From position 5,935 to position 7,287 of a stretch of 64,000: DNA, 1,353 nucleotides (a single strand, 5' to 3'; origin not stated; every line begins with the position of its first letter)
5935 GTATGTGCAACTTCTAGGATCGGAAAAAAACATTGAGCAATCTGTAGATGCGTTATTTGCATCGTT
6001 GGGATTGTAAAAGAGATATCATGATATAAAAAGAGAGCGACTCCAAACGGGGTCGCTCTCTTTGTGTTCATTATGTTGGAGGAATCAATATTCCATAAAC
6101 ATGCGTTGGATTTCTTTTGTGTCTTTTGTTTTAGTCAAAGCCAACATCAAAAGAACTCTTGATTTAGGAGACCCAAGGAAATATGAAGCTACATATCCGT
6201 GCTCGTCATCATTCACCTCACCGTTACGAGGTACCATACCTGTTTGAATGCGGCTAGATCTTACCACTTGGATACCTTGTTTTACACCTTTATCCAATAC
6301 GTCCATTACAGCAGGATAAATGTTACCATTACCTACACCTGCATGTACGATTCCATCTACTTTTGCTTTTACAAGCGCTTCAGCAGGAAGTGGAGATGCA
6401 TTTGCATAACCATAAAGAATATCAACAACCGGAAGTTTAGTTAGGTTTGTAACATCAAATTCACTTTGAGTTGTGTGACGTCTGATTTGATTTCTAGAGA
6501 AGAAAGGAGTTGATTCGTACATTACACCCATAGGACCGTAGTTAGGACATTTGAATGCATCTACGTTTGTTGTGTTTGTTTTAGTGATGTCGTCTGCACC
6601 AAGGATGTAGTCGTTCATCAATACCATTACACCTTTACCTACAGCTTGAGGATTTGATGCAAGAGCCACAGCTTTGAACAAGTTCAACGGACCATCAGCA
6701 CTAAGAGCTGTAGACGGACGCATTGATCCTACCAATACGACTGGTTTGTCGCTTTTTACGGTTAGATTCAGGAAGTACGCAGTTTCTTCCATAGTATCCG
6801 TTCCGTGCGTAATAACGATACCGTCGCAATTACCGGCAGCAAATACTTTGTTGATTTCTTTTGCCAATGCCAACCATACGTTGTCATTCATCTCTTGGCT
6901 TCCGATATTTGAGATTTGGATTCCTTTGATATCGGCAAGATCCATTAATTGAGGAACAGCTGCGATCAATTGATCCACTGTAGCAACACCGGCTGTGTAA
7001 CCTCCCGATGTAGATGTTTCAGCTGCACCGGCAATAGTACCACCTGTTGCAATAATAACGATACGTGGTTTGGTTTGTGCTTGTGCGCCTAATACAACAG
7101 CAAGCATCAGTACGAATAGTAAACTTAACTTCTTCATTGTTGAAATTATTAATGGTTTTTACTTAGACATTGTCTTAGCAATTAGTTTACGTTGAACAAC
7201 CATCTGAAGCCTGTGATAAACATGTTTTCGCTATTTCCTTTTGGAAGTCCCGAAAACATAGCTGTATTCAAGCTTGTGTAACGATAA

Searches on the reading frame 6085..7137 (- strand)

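Call 20: search_protein_families(library=pfam, proteins=[window:6085-7137:-], max_evalue=0.00001)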
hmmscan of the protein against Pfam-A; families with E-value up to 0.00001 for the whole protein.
window:6085-7137:- (350 aa): 2 families
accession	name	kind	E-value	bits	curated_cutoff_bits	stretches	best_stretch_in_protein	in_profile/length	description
PF00710.25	Asparaginase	-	1.5e-63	214.3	22.5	1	25-216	1-190/193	Asparaginase, N-terminal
PF17763.6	Asparaginase_C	-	8.3e-32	110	34.6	1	238-347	2-114/114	Glutaminase/Asparaginase C-terminal domain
